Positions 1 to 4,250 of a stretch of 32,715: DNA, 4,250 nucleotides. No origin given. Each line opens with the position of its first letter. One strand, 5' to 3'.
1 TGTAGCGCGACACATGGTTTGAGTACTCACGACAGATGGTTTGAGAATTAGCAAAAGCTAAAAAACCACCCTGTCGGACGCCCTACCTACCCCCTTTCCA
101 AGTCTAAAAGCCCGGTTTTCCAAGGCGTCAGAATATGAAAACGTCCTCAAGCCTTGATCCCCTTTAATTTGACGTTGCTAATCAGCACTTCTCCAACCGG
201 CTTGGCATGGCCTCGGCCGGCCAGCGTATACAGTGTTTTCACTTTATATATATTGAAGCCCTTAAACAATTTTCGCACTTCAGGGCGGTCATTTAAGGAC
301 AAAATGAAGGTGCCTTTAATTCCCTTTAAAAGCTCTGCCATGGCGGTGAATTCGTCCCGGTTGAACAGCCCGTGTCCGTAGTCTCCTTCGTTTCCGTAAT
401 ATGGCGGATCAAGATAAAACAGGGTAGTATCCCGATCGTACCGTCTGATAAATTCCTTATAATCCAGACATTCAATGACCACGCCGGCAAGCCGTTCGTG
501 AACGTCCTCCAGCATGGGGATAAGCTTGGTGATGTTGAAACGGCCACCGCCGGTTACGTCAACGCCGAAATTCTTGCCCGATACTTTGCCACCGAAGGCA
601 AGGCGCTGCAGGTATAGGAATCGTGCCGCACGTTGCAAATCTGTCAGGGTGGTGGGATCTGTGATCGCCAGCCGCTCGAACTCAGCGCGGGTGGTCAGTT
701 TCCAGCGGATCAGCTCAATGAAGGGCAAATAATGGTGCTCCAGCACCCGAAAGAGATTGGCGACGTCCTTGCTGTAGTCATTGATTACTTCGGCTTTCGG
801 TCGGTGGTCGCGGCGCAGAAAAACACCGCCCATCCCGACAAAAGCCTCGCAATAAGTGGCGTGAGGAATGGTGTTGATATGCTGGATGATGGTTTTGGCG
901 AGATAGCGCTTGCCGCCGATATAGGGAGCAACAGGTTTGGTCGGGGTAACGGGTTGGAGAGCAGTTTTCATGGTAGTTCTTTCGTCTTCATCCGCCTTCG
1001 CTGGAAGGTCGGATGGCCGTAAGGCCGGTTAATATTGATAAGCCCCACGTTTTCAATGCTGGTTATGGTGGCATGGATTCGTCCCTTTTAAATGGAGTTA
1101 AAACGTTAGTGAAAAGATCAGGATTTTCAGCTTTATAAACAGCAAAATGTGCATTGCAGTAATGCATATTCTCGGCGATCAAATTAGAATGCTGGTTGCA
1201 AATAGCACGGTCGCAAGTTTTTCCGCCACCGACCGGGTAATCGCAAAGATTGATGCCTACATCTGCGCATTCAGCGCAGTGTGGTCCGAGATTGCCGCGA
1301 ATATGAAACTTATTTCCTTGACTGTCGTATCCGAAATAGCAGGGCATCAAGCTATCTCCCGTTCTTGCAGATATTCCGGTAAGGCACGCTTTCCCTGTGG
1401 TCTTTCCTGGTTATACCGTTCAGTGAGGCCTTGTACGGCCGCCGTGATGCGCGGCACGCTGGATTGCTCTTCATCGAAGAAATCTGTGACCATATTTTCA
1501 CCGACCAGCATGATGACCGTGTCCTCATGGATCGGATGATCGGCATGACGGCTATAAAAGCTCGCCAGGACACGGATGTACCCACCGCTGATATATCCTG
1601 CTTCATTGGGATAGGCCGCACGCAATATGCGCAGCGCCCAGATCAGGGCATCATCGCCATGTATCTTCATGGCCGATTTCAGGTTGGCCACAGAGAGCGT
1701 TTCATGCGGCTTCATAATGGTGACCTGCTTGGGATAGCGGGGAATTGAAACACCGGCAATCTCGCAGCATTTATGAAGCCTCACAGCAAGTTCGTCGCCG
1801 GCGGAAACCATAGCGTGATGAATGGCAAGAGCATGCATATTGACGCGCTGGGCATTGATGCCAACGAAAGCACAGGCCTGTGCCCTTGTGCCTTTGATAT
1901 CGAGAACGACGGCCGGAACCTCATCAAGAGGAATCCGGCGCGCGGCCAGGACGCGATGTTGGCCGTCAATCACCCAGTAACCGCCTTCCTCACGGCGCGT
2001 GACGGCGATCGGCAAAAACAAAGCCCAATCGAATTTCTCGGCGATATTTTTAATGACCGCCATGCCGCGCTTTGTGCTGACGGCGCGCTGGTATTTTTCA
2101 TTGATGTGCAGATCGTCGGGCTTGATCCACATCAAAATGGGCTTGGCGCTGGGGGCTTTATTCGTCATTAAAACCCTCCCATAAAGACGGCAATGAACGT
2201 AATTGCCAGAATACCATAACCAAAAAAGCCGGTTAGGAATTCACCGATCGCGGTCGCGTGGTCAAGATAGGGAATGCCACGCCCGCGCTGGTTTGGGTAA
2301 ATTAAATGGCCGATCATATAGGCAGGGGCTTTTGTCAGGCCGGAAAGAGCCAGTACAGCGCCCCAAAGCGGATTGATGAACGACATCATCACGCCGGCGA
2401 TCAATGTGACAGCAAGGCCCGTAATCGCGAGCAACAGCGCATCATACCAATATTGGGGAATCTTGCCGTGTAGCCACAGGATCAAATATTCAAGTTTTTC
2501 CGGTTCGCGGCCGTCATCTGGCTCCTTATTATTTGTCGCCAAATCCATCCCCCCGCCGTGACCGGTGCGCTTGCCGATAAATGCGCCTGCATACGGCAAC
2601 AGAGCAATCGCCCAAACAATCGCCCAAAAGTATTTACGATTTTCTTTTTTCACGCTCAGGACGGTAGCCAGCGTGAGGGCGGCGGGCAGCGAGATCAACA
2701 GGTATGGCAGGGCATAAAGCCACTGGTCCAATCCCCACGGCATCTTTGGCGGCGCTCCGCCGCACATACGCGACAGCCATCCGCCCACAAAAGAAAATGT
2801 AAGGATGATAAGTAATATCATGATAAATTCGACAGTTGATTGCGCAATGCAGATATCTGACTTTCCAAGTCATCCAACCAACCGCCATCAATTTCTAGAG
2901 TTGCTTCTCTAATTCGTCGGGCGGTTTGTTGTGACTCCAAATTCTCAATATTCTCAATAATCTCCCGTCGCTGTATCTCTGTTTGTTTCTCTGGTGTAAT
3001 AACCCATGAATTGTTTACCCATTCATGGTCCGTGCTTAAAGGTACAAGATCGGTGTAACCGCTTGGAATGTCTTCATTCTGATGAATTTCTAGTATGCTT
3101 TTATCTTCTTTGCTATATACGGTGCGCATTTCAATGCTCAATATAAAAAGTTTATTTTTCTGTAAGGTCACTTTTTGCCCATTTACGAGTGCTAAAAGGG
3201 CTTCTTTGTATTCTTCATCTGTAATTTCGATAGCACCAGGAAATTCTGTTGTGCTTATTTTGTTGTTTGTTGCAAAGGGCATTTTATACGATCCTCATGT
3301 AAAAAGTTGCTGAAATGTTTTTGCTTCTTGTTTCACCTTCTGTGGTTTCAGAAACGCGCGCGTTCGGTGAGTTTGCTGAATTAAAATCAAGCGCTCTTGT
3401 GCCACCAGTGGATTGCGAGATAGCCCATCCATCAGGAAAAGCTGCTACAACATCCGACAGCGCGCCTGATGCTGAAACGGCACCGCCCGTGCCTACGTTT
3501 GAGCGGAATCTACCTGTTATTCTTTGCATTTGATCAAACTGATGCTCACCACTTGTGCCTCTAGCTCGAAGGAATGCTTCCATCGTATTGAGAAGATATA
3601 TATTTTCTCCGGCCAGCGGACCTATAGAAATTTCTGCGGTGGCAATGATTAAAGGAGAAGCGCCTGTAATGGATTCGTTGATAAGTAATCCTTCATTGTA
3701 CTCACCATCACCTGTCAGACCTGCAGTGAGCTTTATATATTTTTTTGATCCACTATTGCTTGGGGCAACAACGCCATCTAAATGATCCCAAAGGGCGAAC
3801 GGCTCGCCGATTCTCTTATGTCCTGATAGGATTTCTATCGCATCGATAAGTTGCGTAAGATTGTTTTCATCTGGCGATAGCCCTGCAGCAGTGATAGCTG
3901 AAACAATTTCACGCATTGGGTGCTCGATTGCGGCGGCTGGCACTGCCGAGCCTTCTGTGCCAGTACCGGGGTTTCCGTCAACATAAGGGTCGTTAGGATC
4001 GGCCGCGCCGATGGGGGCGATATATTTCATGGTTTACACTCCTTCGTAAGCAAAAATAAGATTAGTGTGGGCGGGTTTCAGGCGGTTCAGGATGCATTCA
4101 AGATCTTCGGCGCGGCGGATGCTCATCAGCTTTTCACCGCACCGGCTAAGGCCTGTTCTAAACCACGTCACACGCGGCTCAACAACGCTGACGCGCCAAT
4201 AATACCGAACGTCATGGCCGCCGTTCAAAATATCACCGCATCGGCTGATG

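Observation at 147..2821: Uncharacterised four-gene cassette at the mom-equivalent end: membrane protein, DGQHR ParB/Srx-fold protein, Cys/His-rich mini-protein and Dam-family methylase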

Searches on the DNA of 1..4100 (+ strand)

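Call 8: search_dna_similar(query=window:1-4100:+, collection=phages, mode=distant, max_rows=20)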
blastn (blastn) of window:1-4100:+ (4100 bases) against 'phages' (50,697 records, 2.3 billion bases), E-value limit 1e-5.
Records with a match: 7; places in all: 7; records where one place covers at least 80% of the query: 0.
Best place of each record, by identity: 60-80% 7.
By first word of the organism name: Sinorhizobium 2; Microcystis 2; Ochrobactrum 2; Komagataeibacter 1.
By host as written in the record: Sinorhizobium meliloti NRRL L-50 2; Ochrobactrum anthropi 2; Microcystis aeruginosa 1; Komagataeibacter maltaceti NBRC 14815 1; Microcystis sp. 1.
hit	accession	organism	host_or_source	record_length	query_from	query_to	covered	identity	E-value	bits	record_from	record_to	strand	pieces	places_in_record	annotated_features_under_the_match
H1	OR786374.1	Sinorhizobium phage StopSmel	Sinorhizobium meliloti NRRL L-50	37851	288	872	14%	65.1%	2e-23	118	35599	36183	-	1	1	DNA methyltransferase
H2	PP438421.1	Microcystis phage Mae-JY29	Microcystis aeruginosa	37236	274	854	14%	65.1%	7e-23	116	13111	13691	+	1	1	hypothetical protein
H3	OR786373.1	Sinorhizobium phage Aussie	Sinorhizobium meliloti NRRL L-50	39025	328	872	13%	65.6%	4e-20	108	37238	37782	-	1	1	DNA methyltransferase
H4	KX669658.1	Ochrobactrum phage POA1180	Ochrobactrum anthropi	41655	354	849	12%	64.7%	3e-15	92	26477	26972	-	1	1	site-specific DNA methylase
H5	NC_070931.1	Ochrobactrum phage POA1180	Ochrobactrum anthropi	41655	354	849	12%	64.7%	3e-15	92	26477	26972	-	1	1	site-specific DNA methylase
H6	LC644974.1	Komagataeibacter phage phiKM1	Komagataeibacter maltaceti NBRC 14815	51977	465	935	11%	66.8%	3e-27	132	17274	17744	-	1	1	DNA-adenine methylase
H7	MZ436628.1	Microcystis phage Mwe-Yong1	Microcystis sp.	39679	398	848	11%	67.8%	1e-32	149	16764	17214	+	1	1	DNA adenine methylase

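Call 113: search_rna_families(source=window, start=1, end=3300, threshold=evalue, max_evalue=1)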
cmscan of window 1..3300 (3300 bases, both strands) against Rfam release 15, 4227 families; matches with E-value up to 1: 0.
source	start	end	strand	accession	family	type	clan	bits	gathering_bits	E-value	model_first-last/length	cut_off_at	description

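Call 124: search_rna_families(sources=[L008, L043, L318, L298, L310, L315], threshold=evalue, max_evalue=0.1)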
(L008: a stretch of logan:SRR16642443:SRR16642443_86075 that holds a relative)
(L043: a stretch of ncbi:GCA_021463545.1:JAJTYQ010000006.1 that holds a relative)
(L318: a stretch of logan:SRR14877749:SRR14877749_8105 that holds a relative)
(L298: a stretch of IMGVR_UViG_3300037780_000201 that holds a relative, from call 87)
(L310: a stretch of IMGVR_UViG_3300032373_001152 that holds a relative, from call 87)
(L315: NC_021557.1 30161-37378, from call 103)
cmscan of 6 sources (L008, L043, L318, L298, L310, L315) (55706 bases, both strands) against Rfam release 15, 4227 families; matches with E-value up to 0.1: 2.
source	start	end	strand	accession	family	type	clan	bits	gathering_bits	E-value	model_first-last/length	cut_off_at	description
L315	743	795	+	RF01668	P10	Gene; sRNA;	-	37.6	37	5.8e-06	17-69/72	no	Pseudomonas sRNA P10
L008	5885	5962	+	RF03203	mir-3070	Gene; miRNA;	-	30.8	75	0.0071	1-89/89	no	mir-3070 microRNA precursor family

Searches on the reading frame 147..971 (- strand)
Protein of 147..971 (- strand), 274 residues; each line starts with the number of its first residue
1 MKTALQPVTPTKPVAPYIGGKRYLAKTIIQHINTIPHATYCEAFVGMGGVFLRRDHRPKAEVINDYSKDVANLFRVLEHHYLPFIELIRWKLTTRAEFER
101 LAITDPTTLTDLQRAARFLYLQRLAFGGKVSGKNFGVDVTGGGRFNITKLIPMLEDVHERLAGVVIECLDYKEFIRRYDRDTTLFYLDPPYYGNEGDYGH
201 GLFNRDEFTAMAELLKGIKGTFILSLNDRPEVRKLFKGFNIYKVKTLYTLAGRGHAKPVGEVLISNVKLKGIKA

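Call 3: search_protein_families(library=pfam, proteins=[window:147-971:-], max_evalue=0.1)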
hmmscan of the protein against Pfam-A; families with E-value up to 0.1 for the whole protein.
window:147-971:- (274 aa): 2 families
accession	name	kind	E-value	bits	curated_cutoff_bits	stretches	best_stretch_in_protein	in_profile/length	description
PF02086.21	MethyltransfD12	-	1.1e-27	97.8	22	1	17-249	1-252/253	D12 class N6 adenine-specific DNA methyltransferase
PF08925.16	DUF1907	-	0.013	15.3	25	1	21-68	160-207/285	Domain of Unknown Function (DUF1907)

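Call 4: search_protein_families(library=phrogs, proteins=[window:147-971:-], max_evalue=0.01)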
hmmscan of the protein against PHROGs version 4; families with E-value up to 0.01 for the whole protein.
window:147-971:- (274 aa): 5 families
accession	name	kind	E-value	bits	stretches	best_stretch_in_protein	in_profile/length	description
phrog_56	-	other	7.1e-85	287.6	1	2-267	52-323/647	DNA methyltransferase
phrog_1996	-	other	2.1e-31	109.9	1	146-270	19-145/150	DNA methyltransferase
phrog_13242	-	unknown function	5.9e-23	82.5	1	18-266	32-274/450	-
phrog_26700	-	unknown function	2.2e-09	37.4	1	13-266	8-275/552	-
phrog_116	-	other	0.0001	21.7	1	38-193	536-693/779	DNA methyltransferase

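Call 5: search_protein_families(library=padloc, proteins=[window:147-971:-], max_evalue=0.1)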
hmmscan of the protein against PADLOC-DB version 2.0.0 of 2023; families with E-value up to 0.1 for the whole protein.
window:147-971:- (274 aa): 21 families
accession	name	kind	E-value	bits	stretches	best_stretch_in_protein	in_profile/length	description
PDLC03253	MTase_II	-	4.7e-64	214.5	1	11-266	3-252/253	Type II methyltransferase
PDLC03247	MTase_II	-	1.1e-30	104.8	1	16-270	7-268/282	Type II methyltransferase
PDLC03294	MTase_II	-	3.8e-29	100.1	1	11-267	4-271/272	Type II methyltransferase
PDLC03735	oMTase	-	4.6e-26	89.9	1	12-267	8-282/284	orphan methyltransferase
PDLC04018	PD-Lambda-5_B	-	6.9e-23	79.3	1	17-257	10-264/291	-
PDLC03717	oMTase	-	3.6e-19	67.2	1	16-268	7-267/285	orphan methyltransferase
PDLC03244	MTase_II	-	1.7e-18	64.7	1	9-194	25-213/295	Type II methyltransferase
PDLC03358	MTase_II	-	1.1e-17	62.2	1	16-249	9-258/301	Type II methyltransferase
PDLC03261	MTase_II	-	8.2e-17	58.7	1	11-270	24-289/643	Type II methyltransferase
PDLC03729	oMTase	-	1.3e-15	55.7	1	14-263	7-265/275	orphan methyltransferase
PDLC03266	MTase_II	-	1.2e-12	45.8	1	9-208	12-214/285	Type II methyltransferase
PDLC03383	MTase_II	-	3.4e-09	34.5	2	149-216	181-247/318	Type II methyltransferase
PDLC03281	MTase_II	-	5.6e-08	30.9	1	164-254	185-281/309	Type II methyltransferase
PDLC03264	MTase_II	-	1.2e-06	26.1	1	117-269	119-285/306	Type II methyltransferase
PDLC03344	MTase_II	-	1.8e-06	25.9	1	12-134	4-131/154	Type II methyltransferase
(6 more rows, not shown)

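Call 6: search_protein_families(library=ncbifam, proteins=[window:147-971:-], max_evalue=0.1)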
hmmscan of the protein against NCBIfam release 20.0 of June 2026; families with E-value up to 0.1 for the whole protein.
window:147-971:- (274 aa): 2 families
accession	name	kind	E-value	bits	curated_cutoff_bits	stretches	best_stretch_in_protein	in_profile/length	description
TIGR00571.1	dam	subfamily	1.7e-25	90.2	114.85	1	12-264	2-265/267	Dam family site-specific DNA-(adenine-N6)-methyltransferase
NF008152.0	PRK10904.1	equivalog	1.4e-08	34.5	441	1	17-254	10-255/271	adenine-specific DNA-methyltransferase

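Call 87: find_related_loci(query=window:147-971:-, collection=viral_contigs, flank=7000)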
Query window:147-971:- (274 aa) in viral_contigs; peptide patterns used: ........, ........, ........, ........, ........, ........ (x = any residue, [..] = any of these).
56 stretches matched a pattern; 33 encode a relative of the query (tblastn E <= 1e-3); 33 distinct loci.
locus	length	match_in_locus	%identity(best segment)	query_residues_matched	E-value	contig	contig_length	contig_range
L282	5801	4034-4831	69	3-268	5e-124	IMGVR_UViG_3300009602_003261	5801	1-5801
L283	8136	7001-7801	68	6-271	6e-122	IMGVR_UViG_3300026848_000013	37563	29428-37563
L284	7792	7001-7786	68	6-266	2e-118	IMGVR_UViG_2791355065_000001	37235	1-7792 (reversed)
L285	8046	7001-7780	64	6-266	3e-113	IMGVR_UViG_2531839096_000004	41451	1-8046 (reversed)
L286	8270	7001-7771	67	8-265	9e-113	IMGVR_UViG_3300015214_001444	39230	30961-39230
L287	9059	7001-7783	63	5-266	3e-112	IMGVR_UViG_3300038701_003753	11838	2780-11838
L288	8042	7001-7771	67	8-265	5e-112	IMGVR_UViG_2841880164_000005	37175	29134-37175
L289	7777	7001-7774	66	8-266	2e-111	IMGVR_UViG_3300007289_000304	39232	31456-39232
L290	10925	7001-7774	64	8-266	9e-111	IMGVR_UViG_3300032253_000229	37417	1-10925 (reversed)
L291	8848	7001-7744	66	5-252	4e-110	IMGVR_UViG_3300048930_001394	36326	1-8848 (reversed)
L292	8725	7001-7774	62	7-265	3e-109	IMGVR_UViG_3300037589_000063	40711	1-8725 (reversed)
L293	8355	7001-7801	61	5-270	2e-108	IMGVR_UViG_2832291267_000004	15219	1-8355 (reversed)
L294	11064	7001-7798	59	1-266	7e-108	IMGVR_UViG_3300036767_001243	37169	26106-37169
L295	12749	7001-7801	58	5-271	5e-107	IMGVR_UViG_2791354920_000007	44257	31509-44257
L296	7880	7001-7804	57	1-267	7e-105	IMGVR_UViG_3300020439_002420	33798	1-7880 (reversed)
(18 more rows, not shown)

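Call 101: search_dna_similar(query=window:147-971:-, collection=phages, mode=protein, max_rows=40, max_evalue=1e-20)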
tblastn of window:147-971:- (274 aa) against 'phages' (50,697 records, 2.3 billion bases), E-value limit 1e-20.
Records with a match: 117; places in all: 117; records where one place covers at least 80% of the query: 116.
Best place of each record, by identity: 60-80% 3; <60% 114.
By first word of the organism name: Burkholderia 26; Bacteriophage 20; Campylobacter 11; Pseudomonas 10; Acinetobacter 9; Stenotrophomonas 4; Microcystis 3; Sinorhizobium 3; Halomonas 3; Rhizobium 2; and 19 more.
By host as written in the record: Burkholderia sp. 16; - 13; Helicobacter heilmannii 6; Pseudomonas aeruginosa 3; Rhizobium radiobacter P007 2; Microcystis aeruginosa 2; Ochrobactrum anthropi 2; Sinorhizobium meliloti NRRL L-50 2; and 61 more.
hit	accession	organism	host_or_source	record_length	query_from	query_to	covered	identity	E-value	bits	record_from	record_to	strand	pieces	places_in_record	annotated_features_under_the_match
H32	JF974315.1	Rhizobium phage RR1-B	Rhizobium radiobacter P007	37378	5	268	96%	61.4%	5e-97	317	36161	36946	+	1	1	adenine specific DNA methyltransferase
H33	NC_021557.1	Rhizobium phage RR1-B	Rhizobium radiobacter P007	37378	5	268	96%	61.4%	5e-97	317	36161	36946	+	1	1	DNA methyltransferase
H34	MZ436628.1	Microcystis phage Mwe-Yong1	Microcystis sp.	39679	5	266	96%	59.2%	6e-101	328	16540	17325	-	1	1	DNA adenine methylase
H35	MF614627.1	Sinorhizobium phage phi2LM21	Sinorhizobium sp. LM21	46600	3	249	90%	62.3%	2e-96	315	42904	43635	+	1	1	adenine specific DNA methyltransferase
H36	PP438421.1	Microcystis phage Mae-JY29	Microcystis aeruginosa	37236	3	265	96%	57.8%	6e-101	328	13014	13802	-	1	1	hypothetical protein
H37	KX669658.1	Ochrobactrum phage POA1180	Ochrobactrum anthropi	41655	8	265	94%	58.9%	2e-95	312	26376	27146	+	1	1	site-specific DNA methylase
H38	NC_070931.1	Ochrobactrum phage POA1180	Ochrobactrum anthropi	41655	8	265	94%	58.9%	2e-95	312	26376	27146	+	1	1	site-specific DNA methylase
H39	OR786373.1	Sinorhizobium phage Aussie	Sinorhizobium meliloti NRRL L-50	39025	5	265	95%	57.5%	2e-99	323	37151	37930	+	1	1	DNA methyltransferase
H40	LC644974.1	Komagataeibacter phage phiKM1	Komagataeibacter maltaceti NBRC 14815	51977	1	267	97%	55.4%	2e-94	310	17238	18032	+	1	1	DNA-adenine methylase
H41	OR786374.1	Sinorhizobium phage StopSmel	Sinorhizobium meliloti NRRL L-50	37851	5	264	95%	55.8%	2e-95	312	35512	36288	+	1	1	DNA methyltransferase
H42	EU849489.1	Stenotrophomonas phage S1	-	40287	9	266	94%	45.9%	1e-66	229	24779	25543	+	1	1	gp23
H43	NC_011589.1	Stenotrophomonas phage S1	Stenotrophomonas maltophilia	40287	9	266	94%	45.9%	1e-66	229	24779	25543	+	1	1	DNA methyltransferase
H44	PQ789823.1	Burkholderia phage vB_PR2a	Burkholderia sp.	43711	1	252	92%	46.4%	6e-58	204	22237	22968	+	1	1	DNA adenine methylase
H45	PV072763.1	Burkholderia phage vB_CB2a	Burkholderia sp.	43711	1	252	92%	46.4%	6e-58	204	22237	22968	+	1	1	DNA adenine methylase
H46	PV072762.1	Burkholderia phage vB_E192b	Burkholderia sp.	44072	1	252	92%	46.4%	6e-58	204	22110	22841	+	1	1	DNA adenine methylase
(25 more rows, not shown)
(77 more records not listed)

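Call 102: search_solved_structures(query=window:147-971:-, max_evalue=0.001)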
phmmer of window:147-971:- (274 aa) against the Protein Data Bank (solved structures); distinct sequences matched with E-value up to 0.001: 7.
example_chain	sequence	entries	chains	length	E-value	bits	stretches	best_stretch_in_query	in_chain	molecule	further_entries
2dpm_A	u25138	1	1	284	3.3e-14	56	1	11-267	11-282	PROTEIN (ADENINE-SPECIFIC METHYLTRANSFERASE DPNII 1)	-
7m6b_B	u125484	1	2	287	4.1e-13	52.5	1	12-272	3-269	Site-specific DNA-methyltransferase (adenine-specific)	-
2g1p_A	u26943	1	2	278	7.3e-08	35.2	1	17-263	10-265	DNA adenine methylase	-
4rtj_A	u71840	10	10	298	8.6e-08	35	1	16-263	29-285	DNA adenine methylase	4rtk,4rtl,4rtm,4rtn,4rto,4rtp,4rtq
4gol_D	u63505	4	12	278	1.1e-07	34.7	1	17-263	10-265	DNA adenine methylase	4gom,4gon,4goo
4gbe_D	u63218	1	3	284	1.1e-07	34.7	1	16-263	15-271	DNA adenine methylase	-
2ore_D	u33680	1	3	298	1.2e-07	34.5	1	16-263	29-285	DNA adenine methylase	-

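Call 103: get_annotated_region(hit=H33, flank=6000)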
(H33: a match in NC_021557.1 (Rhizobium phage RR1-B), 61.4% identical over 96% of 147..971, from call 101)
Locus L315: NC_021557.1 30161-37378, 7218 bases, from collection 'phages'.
description: Rhizobium phage RR1-B genomic sequence.
organism: Rhizobium phage RR1-B (NCBI taxid 929834)
taxonomy: Viruses; Duplodnaviria; Heunggongvirae; Uroviricota; Caudoviricetes
host: Rhizobium radiobacter P007; source: -; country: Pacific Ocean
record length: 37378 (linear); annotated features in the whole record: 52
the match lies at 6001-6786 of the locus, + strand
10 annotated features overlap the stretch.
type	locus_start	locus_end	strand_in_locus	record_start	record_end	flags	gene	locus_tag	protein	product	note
CDS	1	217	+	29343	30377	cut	-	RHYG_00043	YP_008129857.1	tail protein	-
CDS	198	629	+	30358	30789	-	-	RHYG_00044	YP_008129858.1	hypothetical protein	-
CDS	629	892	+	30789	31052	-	-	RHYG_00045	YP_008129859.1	PAAR domain-containing protein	-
CDS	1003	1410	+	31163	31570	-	-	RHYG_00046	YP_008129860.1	baseplate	-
CDS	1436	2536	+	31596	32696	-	-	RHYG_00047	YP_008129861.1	baseplate J/gp47 family protein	-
CDS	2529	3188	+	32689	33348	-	-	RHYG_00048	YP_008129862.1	tail protein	-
CDS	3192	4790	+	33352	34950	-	-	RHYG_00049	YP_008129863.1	tail fiber protein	-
CDS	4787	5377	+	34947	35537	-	-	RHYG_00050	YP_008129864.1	tail fiber protein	-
CDS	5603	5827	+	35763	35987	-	-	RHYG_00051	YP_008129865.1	hypothetical protein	-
CDS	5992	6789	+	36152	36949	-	-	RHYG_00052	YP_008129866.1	DNA methyltransferase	-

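Call 104: get_annotated_region(hit=H39, flank=6000)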
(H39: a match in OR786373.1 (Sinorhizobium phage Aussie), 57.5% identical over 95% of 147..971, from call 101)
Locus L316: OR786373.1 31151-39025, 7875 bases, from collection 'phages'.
description: Sinorhizobium phage Aussie, complete genome.
organism: Sinorhizobium phage Aussie (NCBI taxid 2981546)
taxonomy: Viruses; Duplodnaviria; Heunggongvirae; Uroviricota; Caudoviricetes
host: Sinorhizobium meliloti NRRL L-50; source: soil; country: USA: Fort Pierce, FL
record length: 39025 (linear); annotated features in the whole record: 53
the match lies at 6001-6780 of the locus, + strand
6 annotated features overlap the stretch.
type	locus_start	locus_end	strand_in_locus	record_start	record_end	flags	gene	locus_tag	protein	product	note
CDS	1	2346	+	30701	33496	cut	-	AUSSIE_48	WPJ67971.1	tail protein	-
CDS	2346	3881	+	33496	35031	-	-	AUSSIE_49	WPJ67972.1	hypothetical protein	-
CDS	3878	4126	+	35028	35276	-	-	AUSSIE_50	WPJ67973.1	hypothetical protein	-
CDS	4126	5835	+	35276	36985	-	-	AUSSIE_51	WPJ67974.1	tail fiber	-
CDS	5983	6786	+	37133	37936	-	-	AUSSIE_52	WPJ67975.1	DNA methyltransferase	-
CDS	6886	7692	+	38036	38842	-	-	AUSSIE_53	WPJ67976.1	hypothetical protein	-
